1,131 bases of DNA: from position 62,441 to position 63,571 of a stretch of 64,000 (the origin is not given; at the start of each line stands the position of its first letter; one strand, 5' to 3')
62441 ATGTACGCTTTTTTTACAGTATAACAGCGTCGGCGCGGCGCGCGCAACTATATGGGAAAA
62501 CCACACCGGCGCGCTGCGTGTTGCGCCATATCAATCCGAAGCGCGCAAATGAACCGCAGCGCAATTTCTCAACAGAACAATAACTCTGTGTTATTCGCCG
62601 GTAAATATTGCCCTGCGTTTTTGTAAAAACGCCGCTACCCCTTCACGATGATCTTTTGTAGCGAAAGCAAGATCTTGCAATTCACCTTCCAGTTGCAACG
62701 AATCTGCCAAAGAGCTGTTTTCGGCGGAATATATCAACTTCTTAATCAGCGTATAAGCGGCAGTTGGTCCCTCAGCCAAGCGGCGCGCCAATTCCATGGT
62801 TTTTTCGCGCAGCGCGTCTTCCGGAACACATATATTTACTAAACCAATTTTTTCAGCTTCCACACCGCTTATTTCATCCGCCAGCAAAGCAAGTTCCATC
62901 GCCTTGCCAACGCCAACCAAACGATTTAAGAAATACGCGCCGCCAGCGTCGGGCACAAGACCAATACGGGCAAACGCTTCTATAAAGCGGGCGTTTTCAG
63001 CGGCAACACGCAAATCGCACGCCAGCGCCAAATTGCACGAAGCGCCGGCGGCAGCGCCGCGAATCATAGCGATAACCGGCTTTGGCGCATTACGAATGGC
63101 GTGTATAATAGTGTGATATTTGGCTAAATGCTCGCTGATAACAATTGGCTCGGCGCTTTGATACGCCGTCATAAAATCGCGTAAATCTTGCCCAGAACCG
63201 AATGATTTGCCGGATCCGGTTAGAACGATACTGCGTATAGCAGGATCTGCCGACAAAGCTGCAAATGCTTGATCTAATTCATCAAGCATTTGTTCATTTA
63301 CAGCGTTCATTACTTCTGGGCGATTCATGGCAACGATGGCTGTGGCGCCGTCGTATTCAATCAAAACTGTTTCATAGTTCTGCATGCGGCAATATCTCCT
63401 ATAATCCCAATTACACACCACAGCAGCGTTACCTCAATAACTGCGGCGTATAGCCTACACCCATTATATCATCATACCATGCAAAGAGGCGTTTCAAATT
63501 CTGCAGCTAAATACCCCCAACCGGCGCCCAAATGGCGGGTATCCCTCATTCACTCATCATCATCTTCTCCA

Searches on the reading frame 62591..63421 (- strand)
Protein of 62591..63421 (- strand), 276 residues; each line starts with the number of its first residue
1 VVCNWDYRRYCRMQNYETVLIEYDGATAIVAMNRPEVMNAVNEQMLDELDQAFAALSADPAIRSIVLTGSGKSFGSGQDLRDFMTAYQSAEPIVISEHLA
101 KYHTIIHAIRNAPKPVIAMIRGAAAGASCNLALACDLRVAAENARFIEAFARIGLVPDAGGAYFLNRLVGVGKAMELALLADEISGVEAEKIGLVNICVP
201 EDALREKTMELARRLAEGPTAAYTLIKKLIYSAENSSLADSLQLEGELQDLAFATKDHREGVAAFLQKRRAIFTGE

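Call 52: find_encoding_contigs(protein=window:62591-63421:-, flank=10000, max_places=6)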
Protein window:62591-63421:- (276 aa): no gene with exactly this product is on record in the collection.

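Call 56: search_protein_families(library=pfam, proteins=[window:62591-63421:-], max_evalue=0.0001)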
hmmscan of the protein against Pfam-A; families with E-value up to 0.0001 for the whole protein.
window:62591-63421:- (276 aa): 2 families
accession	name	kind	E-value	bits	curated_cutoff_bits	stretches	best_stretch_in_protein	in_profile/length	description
PF00378.25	ECH_1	-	6.5e-63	212.8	27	1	26-275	5-250/251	Enoyl-CoA hydratase/isomerase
PF16113.10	ECH_2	-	1e-36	127.6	27.2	1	28-213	2-186/335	Enoyl-CoA hydratase/isomerase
